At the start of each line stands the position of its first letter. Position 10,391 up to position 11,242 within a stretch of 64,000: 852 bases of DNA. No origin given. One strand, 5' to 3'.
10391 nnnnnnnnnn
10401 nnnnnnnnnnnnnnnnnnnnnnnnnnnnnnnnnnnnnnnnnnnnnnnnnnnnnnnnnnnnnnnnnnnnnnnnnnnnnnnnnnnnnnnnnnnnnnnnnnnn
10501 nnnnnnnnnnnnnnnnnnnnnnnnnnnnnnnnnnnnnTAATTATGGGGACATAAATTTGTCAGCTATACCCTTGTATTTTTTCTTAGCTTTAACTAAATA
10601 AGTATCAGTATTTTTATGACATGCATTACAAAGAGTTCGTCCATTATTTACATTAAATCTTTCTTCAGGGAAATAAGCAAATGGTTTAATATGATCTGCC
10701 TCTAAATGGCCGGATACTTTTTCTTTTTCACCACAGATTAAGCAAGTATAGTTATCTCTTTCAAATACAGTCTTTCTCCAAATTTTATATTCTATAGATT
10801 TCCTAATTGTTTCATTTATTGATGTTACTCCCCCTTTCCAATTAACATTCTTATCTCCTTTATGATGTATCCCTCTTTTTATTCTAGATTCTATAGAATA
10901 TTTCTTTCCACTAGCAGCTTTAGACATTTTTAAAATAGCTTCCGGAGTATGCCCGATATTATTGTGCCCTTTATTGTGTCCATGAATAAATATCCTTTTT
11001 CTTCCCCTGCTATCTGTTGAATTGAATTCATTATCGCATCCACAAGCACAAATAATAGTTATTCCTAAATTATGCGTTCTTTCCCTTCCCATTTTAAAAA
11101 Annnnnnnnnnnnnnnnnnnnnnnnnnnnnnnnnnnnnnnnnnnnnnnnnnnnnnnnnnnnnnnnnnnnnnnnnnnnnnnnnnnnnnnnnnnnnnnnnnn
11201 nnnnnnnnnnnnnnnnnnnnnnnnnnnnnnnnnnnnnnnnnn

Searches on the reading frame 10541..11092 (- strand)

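Call 28: search_protein_families(library=pfam, proteins=[window:10541-11092:-], max_evalue=0.01)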
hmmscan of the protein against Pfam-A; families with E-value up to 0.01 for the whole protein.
window:10541-11092:- (183 aa): 3 families
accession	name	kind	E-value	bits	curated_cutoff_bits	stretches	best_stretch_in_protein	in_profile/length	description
PF01844.29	HNH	-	2.5e-07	31.2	21.4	1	117-161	1-43/47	HNH endonuclease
PF13391.12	HNH_2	-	6.9e-05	23.1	21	1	117-164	1-60/66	HNH endonuclease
PF05766.18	NinG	-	0.0016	18.7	25.4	1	104-167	82-144/193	Bacteriophage Lambda NinG protein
